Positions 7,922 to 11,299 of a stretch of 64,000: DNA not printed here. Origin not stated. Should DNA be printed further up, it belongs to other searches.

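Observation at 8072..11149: Single 1025-aa polypeptide fusing an O-antigen-ligase/Wzy_C-like domain to a PMT/TMTC-like GT-C domain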

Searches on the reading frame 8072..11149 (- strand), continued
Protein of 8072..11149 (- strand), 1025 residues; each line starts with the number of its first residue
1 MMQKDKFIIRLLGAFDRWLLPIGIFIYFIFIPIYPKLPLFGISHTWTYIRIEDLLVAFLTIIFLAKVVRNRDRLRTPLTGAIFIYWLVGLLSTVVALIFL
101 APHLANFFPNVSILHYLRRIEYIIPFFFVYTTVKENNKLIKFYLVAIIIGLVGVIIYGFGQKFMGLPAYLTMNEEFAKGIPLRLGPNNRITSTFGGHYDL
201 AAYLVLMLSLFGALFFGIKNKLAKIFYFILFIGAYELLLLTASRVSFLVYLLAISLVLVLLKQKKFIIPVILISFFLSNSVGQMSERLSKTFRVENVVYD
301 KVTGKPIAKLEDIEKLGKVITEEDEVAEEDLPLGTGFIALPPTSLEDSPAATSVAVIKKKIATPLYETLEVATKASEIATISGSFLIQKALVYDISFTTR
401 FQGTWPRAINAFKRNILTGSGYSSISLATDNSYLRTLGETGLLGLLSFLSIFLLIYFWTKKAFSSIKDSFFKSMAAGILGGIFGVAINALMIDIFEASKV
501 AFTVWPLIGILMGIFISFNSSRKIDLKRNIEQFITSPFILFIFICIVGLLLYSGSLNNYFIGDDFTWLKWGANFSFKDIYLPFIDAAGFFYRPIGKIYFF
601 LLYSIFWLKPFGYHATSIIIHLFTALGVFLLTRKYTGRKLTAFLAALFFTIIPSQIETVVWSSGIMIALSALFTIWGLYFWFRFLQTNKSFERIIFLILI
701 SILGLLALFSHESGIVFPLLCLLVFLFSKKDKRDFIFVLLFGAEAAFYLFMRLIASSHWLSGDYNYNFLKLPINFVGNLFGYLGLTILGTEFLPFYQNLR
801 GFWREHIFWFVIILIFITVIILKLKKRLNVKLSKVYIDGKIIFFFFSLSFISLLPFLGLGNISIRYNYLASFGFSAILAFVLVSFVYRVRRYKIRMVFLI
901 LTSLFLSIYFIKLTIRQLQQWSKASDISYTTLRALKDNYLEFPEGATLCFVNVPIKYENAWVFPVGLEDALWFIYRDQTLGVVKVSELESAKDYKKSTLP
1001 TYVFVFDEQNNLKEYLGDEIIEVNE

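Call 83: search_protein_families(library=pfam, proteins=[P0014, P0032], max_evalue=0.01)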
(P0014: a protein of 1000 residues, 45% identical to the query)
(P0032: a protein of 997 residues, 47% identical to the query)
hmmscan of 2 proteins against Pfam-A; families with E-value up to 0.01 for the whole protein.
P0014 (1000 aa): 1 family
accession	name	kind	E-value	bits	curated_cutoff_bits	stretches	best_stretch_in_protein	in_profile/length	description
PF04932.20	Wzy_C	-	2.3e-06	27.9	31.7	1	224-436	4-149/149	O-Antigen ligase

P0032 (997 aa): 1 family
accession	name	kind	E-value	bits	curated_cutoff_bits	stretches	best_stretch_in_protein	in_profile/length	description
PF04932.20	Wzy_C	-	3.8e-07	30.4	31.7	2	376-431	78-149/149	O-Antigen ligase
